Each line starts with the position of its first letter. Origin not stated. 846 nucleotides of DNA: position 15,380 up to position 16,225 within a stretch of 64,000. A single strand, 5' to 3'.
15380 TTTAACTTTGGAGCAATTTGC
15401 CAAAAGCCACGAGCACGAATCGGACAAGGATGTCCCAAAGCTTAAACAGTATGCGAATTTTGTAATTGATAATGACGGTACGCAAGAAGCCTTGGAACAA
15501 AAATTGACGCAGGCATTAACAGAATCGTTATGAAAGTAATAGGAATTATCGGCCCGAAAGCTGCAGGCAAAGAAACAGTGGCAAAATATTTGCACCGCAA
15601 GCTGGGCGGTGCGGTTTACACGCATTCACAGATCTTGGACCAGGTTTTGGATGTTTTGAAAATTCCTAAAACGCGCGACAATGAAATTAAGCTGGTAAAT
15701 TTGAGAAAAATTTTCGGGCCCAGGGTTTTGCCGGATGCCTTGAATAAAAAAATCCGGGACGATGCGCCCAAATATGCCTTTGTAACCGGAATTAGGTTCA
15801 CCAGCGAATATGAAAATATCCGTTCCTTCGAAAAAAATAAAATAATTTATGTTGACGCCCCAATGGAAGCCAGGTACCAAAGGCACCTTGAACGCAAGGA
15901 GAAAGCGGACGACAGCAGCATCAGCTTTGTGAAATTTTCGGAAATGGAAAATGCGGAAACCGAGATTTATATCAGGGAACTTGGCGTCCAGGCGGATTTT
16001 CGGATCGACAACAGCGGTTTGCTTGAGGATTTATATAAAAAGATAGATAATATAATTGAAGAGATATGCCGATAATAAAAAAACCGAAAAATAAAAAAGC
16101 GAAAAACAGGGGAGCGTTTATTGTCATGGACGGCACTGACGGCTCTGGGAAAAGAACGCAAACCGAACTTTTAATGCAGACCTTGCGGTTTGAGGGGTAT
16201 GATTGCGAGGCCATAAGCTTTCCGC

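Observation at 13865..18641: Complete dTTP-synthesis operon with two tandem paralogous phage-T4-Dnk-like dNMP kinases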

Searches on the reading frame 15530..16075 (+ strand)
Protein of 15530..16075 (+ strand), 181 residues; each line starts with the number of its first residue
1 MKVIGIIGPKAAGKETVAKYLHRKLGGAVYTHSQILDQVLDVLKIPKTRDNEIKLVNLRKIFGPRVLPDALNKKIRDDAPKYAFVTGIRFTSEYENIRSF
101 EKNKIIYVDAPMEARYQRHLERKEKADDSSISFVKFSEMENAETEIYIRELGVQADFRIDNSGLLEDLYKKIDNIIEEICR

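Call 3: search_protein_families(library=pfam, proteins=[window:15530-16075:+], max_evalue=0.1)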
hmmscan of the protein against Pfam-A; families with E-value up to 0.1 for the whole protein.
window:15530-16075:+ (181 aa): 9 families
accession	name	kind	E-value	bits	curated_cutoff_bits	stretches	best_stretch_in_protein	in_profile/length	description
PF13238.12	AAA_18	-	1.6e-06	29.1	29.4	1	4-145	1-125/128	AAA domain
PF13207.12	AAA_17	-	2.6e-06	28.2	27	1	8-130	2-131/136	AAA domain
PF21448.3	DNMK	-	1.9e-05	24.8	27.1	0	2-38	1-37/232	Deoxynucleotide monophosphate kinase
PF13671.12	AAA_33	-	0.0012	19.6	27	1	4-129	2-125/143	AAA domain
PF01121.26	CoaE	-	0.0059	16.7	27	0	3-68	2-58/180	Dephospho-CoA kinase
PF02224.24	Cytidylate_kin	-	0.006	16.8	26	1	4-30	1-27/211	Cytidylate kinase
PF13189.12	Cytidylate_kin2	-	0.0079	16.8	28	0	3-49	1-46/176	Cytidylate kinase-like family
PF20720.3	nSTAND3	-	0.017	15.3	27.2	0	2-53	18-68/155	Novel STAND NTPase 3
PF01712.25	dNK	-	0.049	13.8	27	0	6-31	3-28/203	Deoxynucleoside kinase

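Call 4: search_protein_families(library=ncbifam, proteins=[window:15530-16075:+], max_evalue=0.1)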
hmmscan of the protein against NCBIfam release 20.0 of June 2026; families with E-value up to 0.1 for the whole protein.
window:15530-16075:+ (181 aa): 11 families
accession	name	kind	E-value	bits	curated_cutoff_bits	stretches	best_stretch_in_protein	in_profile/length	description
NF006226.0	PRK08356.1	equivalog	3.4e-17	62.8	189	1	3-179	7-193/195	hypothetical protein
NF004018.0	PRK05480.1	equivalog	0.00043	19.8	180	0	2-27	7-32/210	uridine kinase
TIGR00152.1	TIGR00152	equivalog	0.00049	20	65.55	0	3-26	1-24/188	dephospho-CoA kinase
NF006743.0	PRK09270.1-2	equivalog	0.0008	18.5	227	1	2-27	29-54/217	nucleoside/nucleotide kinase family protein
TIGR02173.1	cyt_kin_arch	equivalog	0.0014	18.6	102.1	0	105-148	93-134/169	(d)CMP kinase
TIGR01359.1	UMP_CMP_kin_fam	subfamily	0.0032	17.4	207.6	1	4-176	2-184/185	UMP-CMP kinase family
TIGR00017.1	cmk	equivalog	0.0093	15.7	135.55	1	3-28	4-29/217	(d)CMP kinase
NF005255.0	PRK06762.2-2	equivalog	0.017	15.1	140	0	2-34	4-36/163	hypothetical protein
TIGR00235.1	udk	equivalog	0.02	14.5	220.3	0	98-162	123-188/207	uridine kinase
NF006085.0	PRK08233.1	equivalog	0.033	14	198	1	2-172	6-173/184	hypothetical protein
NF002879.0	PRK03333.1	equivalog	0.047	12.7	215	0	58-175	83-189/395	dephospho-CoA kinase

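Call 6: search_solved_structures(query=window:15530-16075:+, max_evalue=10, show_alignments=2)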
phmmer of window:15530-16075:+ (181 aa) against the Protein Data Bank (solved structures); distinct sequences matched with E-value up to 10: 12.
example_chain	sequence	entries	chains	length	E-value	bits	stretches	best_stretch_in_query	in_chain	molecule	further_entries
3lw7_A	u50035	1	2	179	1.8e-06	31.7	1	2-179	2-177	Adenylate kinase related protein (AdkA-like)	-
3h0k_A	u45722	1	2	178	3.2e-06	30.8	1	2-179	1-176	UPF0200 protein SSO1041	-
2if2_A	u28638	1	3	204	0.00091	22.8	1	91-181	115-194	Dephospho-CoA kinase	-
9qlv_A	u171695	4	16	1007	0.16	15.5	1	2-55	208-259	Disease resistance protein ADR2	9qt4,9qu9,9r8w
9nl5_E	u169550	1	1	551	0.42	14.2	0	25-75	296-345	EttA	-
9nlb_E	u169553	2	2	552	0.43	14.2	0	25-75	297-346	Energy-dependent translational throttle protein EttA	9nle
2grj_A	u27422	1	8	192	0.49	14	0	3-44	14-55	Dephospho-CoA kinase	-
3j15_B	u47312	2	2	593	0.8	13.3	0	3-77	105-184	ABC transporter ATP-binding protein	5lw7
3bk7_A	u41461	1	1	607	0.85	13.2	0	3-77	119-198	ABC transporter ATP-binding protein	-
3l0i_A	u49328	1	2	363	1.2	12.7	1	106-176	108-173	DrrA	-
4fin_A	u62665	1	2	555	1.2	12.7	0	25-75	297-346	EttA (YjjK) ABCF family protein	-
3j5s_D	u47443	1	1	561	1.2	12.7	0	25-75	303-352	Energy-dependent translational throttle A (EttA)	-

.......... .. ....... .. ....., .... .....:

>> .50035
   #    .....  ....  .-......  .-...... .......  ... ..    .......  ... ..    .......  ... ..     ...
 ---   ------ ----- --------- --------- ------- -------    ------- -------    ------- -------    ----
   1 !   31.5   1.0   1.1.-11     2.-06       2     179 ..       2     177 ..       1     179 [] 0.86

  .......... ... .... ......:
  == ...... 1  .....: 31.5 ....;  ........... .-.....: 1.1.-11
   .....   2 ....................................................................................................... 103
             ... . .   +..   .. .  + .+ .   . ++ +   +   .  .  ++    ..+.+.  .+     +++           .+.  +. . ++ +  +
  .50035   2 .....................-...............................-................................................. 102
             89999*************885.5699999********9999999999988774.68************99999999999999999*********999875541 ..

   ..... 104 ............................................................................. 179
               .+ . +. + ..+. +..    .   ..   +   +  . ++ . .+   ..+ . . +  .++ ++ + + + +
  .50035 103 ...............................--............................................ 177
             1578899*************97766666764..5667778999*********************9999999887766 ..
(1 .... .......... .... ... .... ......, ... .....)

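Call 9: find_homologous_proteins(query=window:15530-16075:+, max_evalue=0.001)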
Query window:15530-16075:+ (181 aa): 21 proteins with E <= 0.001 among 141 candidates.
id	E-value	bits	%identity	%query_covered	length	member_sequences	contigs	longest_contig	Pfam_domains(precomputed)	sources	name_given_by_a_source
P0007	2.7e-112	391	100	100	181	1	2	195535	PF21448.4,PF13207.13,PF13238.13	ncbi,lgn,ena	-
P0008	3.1e-71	257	65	100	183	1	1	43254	PF21448.4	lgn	-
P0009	1.9e-56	209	54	100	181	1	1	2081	-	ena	-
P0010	1.7e-55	206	56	98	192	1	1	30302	PF13238.13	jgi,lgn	jgi:dephospho-CoA kinase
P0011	4.5e-55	205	56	100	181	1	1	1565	-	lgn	-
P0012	1.2e-54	203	54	99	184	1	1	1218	PF13238.13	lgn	-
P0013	2.0e-53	199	56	99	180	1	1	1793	PF13207.13,PF13238.13,PF20720.4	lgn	-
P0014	5.1e-50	188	52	99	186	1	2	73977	PF13238.13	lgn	-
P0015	1.1e-49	187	50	99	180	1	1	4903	PF13238.13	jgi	jgi:dephospho-CoA kinase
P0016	2.3e-48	183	50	100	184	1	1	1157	PF13238.13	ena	-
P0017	2.5e-47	179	49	99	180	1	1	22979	PF13238.13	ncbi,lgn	-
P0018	6.8e-47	178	52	97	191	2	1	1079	PF21448.4,PF13207.13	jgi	-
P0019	1.0e-46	177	47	98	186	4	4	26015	PF21448.4,PF13238.13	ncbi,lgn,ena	-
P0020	2.3e-46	176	48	99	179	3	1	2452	PF21448.4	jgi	jgi:dephospho-CoA kinase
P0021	2.7e-46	176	51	96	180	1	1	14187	PF21448.4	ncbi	-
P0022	1.2e-45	174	50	97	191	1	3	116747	PF21448.4,PF13207.13,PF13238.13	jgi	jgi:dephospho-CoA kinase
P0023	7.1e-45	171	50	99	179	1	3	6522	PF21448.4,PF13238.13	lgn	-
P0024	8.6e-45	171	46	99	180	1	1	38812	PF21448.4,PF13238.13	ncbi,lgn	-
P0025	7.7e-43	165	46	98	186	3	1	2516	PF21448.4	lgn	-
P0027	8.7e-23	99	37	98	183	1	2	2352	PF21448.4,PF01121.27,PF13207.13,PF13189.13,PF13238.13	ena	-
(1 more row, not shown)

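Call 10: find_encoding_contigs(protein=P0007, flank=6000, max_places=3)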
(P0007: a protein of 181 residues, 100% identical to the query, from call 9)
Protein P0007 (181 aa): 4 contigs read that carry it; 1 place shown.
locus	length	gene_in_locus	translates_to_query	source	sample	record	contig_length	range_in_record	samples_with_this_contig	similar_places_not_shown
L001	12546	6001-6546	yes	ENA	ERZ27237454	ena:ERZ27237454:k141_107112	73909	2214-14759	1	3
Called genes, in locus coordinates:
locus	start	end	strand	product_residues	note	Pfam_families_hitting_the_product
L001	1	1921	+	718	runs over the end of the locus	PF02518:HATPase_c, PF00204:DNA_gyraseB, PF01751:Toprim, PF00986:DNA_gyraseB_C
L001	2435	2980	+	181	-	PF02357:NusG, PF00467:KOW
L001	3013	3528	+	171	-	PF03946:Ribosomal_L11_N, PF00298:Ribosomal_L11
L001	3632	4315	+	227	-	PF00687:Ribosomal_L1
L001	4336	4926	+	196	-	PF06559:DCD_N (weak), PF22769:DCD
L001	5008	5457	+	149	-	PF22769:DCD (weak), PF00692:dUTPase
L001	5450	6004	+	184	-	-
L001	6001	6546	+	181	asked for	PF13238:AAA_18 (weak), PF21448:DNMK (faint), PF13207:AAA_17 (faint)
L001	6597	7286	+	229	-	PF02223:Thymidylate_kin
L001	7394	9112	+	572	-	PF02511:Thy1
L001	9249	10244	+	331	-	PF03462:PCRF, PF00472:RF-1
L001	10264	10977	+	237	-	PF03193:RsgA_GTPase (faint), PF02463:SMC_N (weak), PF00005:ABC_tran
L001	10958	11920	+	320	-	PF18075:FtsX_ECD, PF02687:FtsX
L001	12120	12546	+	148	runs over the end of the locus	PF01281:Ribosomal_L9_N, PF03948:Ribosomal_L9_C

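Call 11: find_encoding_contigs(protein=P0008, flank=6000, max_places=2)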
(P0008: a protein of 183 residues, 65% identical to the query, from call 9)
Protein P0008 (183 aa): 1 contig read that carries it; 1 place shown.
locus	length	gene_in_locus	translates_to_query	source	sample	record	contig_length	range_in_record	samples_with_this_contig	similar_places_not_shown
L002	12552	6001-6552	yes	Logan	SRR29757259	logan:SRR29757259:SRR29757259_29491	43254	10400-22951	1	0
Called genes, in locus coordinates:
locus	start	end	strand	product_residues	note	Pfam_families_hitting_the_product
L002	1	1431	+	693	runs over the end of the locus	PF02518:HATPase_c, PF00204:DNA_gyraseB, PF01751:Toprim, PF00986:DNA_gyraseB_C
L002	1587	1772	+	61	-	PF00584:SecE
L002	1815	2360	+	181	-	PF02357:NusG, PF00467:KOW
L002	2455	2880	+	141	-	PF03946:Ribosomal_L11_N, PF00298:Ribosomal_L11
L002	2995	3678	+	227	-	PF00687:Ribosomal_L1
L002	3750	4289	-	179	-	PF07963:N_methyl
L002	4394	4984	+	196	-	PF06559:DCD_N (weak), PF22769:DCD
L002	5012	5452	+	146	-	PF22769:DCD, PF00692:dUTPase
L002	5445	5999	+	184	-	-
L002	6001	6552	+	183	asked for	PF21448:DNMK (faint)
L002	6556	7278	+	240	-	PF01712:dNK, PF02223:Thymidylate_kin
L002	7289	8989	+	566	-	PF02511:Thy1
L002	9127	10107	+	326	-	PF03462:PCRF, PF00472:RF-1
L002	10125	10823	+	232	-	PF03193:RsgA_GTPase (faint), PF02463:SMC_N (weak), PF00005:ABC_tran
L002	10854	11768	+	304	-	PF18075:FtsX_ECD, PF02687:FtsX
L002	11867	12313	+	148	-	PF01281:Ribosomal_L9_N, PF03948:Ribosomal_L9_C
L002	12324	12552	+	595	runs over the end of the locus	PF06418:CTP_synth_N, PF00117:GATase, PF07722:Peptidase_C26 (weak)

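Call 12: find_encoding_contigs(protein=P0022, flank=6000, max_places=2)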
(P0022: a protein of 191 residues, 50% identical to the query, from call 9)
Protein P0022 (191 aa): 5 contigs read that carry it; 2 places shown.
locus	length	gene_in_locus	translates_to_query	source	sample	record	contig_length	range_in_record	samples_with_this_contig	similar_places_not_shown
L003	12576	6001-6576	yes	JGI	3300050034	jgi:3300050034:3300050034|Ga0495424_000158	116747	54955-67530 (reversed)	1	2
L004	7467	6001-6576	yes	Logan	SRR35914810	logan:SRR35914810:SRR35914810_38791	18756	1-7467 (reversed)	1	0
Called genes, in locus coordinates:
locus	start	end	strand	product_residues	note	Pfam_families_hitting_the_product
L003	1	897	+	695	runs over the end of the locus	PF02518:HATPase_c, PF00204:DNA_gyraseB, PF01751:Toprim, PF00986:DNA_gyraseB_C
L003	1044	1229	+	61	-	PF00584:SecE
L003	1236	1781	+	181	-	PF02357:NusG, PF00467:KOW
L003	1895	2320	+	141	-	PF03946:Ribosomal_L11_N, PF00298:Ribosomal_L11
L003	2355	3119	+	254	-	PF01145:Band_7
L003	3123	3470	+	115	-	PF18920:DUF5671 (faint)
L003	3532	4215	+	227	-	PF00687:Ribosomal_L1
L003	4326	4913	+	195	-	PF06559:DCD_N (faint), PF22769:DCD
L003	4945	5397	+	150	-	PF00692:dUTPase, PF22769:DCD (weak)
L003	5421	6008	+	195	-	-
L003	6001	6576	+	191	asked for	PF13238:AAA_18 (weak), PF21448:DNMK (faint), PF13207:AAA_17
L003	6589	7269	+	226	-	PF02223:Thymidylate_kin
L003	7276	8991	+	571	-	PF02511:Thy1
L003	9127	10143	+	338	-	PF03462:PCRF, PF00472:RF-1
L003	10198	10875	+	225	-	PF02463:SMC_N (weak), PF00005:ABC_tran, PF13304:AAA_21 (faint)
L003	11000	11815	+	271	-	PF18075:FtsX_ECD, PF02687:FtsX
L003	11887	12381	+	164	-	PF01281:Ribosomal_L9_N, PF03948:Ribosomal_L9_C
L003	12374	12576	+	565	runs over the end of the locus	PF06418:CTP_synth_N, PF00117:GATase, PF07722:Peptidase_C26 (weak)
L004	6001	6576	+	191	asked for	PF13238:AAA_18 (weak), PF21448:DNMK (faint), PF13207:AAA_17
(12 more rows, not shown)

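Call 19: search_solved_structures(query=A2, max_evalue=10, show_alignments=0)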
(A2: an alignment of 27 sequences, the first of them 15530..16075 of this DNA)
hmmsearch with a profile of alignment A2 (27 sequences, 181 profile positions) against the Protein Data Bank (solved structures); distinct sequences matched with E-value up to 10: 54.
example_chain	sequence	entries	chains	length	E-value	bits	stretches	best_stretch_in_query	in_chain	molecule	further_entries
3lw7_A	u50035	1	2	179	7.6e-17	64.9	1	2-179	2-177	Adenylate kinase related protein (AdkA-like)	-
3h0k_A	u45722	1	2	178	1.1e-16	64.4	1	3-179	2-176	UPF0200 protein SSO1041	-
2if2_A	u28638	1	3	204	5.4e-06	29.5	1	123-179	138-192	Dephospho-CoA kinase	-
1dek_A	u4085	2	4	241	6.4e-06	29.3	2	1-40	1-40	DEOXYNUCLEOSIDE MONOPHOSPHATE KINASE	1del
2grj_A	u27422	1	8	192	9.7e-06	28.7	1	2-42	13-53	Dephospho-CoA kinase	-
1uf9_A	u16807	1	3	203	0.00043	23.3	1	2-21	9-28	TT1252 protein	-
9qko_B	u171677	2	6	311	0.00078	22.5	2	2-26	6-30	cyanobacteria specific phoshoribulokinase from Hyella disjuncta PCC 6712 | cyanobacteria specific phosphoribulokinase from Chroococcidiopsis PCC 6712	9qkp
3adk_A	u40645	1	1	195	0.00081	22.4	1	2-174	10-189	ADENYLATE KINASE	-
7de3_A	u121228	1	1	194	0.0011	22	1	2-170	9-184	Adenylate kinase isoenzyme 1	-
3asy_A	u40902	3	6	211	0.0015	21.6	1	2-26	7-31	Uridine kinase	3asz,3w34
3w8r_A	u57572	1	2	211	0.0015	21.6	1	2-26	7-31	Uridine kinase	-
7x7s_A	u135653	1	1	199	0.002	21.2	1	2-170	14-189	Adenylate kinase isoenzyme 1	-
1z83_A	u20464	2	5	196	0.003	20.6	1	3-171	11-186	Adenylate kinase 1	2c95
8x1g_A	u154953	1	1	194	0.0031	20.5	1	2-170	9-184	Adenylate kinase isoenzyme 1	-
5ycf_B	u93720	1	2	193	0.0069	19.4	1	2-149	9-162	Adenylate kinase isoenzyme 1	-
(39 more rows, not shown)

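Call 20: search_solved_structures(query=A2, max_evalue=0.0001, show_alignments=5)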
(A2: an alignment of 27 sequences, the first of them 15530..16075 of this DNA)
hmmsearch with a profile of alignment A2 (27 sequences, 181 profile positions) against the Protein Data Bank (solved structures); distinct sequences matched with E-value up to 0.0001: 5.
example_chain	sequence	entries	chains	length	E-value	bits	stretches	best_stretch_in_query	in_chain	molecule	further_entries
3lw7_A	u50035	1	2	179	7.6e-17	64.9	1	2-179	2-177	Adenylate kinase related protein (AdkA-like)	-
3h0k_A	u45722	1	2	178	1.1e-16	64.4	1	3-179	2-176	UPF0200 protein SSO1041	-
2if2_A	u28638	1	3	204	5.4e-06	29.5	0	123-179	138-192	Dephospho-CoA kinase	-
1dek_A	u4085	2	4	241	6.4e-06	29.3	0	1-40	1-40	DEOXYNUCLEOSIDE MONOPHOSPHATE KINASE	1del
2grj_A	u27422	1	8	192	9.7e-06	28.7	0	2-42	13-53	Dephospho-CoA kinase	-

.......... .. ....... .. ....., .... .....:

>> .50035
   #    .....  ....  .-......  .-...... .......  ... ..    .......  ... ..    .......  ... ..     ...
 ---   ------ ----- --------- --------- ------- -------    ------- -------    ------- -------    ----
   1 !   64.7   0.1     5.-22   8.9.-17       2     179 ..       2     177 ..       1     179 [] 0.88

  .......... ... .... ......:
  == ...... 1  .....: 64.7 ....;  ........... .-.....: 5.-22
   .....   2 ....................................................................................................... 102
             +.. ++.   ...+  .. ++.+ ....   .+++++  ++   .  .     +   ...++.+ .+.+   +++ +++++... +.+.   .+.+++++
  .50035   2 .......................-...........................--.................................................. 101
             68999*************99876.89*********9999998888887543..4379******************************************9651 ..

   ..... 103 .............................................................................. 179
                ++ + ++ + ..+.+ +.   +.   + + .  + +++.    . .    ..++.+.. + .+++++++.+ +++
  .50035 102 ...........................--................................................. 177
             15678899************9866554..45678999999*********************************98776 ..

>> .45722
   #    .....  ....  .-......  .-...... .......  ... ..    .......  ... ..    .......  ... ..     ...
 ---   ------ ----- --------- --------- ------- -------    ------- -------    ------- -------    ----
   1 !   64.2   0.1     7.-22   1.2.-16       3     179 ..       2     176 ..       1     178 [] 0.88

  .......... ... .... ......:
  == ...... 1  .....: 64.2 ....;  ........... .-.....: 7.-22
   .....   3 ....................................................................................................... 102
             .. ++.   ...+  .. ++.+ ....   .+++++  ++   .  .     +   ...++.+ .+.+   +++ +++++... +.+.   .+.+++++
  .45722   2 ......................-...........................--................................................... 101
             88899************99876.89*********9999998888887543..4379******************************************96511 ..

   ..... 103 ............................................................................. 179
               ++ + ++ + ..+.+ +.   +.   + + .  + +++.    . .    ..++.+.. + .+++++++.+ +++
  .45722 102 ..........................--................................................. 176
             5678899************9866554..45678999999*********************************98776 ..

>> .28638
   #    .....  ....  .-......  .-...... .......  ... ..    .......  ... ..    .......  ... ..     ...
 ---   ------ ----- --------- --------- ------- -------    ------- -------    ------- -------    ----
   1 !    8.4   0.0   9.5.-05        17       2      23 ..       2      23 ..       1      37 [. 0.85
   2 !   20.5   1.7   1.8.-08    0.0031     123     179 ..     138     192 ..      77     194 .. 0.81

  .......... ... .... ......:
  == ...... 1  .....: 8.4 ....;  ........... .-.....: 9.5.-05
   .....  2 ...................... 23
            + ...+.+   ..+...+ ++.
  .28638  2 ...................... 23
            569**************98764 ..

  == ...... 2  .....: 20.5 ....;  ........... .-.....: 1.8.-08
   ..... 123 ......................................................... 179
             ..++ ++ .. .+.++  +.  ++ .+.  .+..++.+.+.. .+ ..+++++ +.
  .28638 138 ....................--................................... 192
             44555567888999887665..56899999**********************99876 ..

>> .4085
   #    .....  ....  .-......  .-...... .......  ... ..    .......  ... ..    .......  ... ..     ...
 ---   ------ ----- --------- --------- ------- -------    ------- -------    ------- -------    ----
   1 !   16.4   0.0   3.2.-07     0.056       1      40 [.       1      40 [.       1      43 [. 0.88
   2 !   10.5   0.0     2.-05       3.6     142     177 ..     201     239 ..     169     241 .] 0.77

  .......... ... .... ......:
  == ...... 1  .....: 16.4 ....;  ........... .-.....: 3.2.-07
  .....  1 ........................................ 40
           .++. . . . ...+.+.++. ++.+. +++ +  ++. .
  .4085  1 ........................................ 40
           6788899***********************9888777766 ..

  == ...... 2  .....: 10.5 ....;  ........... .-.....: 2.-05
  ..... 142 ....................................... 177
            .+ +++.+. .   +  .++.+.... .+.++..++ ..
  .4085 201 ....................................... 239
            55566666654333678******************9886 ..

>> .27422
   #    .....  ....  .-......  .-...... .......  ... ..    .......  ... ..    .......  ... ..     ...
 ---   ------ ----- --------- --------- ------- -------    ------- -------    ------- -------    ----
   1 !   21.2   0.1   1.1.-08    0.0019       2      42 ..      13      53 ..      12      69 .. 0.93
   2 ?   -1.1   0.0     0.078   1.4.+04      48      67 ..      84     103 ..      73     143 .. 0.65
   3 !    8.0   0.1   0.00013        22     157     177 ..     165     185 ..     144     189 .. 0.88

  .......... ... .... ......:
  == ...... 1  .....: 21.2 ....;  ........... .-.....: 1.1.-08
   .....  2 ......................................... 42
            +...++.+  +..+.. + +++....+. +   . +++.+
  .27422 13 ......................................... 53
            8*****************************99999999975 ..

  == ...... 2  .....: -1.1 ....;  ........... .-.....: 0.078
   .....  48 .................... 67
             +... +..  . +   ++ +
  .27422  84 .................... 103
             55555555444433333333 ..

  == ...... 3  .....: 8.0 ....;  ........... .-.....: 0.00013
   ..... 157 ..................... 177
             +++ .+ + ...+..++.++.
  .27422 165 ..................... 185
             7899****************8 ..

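Call 24: predict_structure(alignment_id=A2)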
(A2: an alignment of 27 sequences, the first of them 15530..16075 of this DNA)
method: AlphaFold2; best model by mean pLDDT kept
length: 181 residues; sequences in the alignment: 27
mean_pLDDT: 90.4   pTM: 0.85
mean pLDDT of the five models: 90.4, 90.1, 89.5, 89.1, 88.7
residues with pLDDT >= 90: 118; 70-90: 57; 50-70: 6; < 50: 0
segments of 3 or more residues with pLDDT < 50: none
pLDDT, mean of each block of 10 residues (from residue 1): 95 95 96 89 87 82 90 94 95 95 96 90 71 85 84 96 95 94 81
secondary structure, 60 per line:
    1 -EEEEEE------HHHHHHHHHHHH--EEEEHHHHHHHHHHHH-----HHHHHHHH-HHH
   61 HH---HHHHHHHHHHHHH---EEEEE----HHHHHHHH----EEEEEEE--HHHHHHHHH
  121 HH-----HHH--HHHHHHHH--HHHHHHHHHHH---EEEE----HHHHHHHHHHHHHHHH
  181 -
elements in order: E2-7 H14-25 E28-31 H32-43 H49-56 H58-62 H66-78 E82-86 H91-98 E103-109 H112-122 H133-140 H143-153 E157-160 H165-180
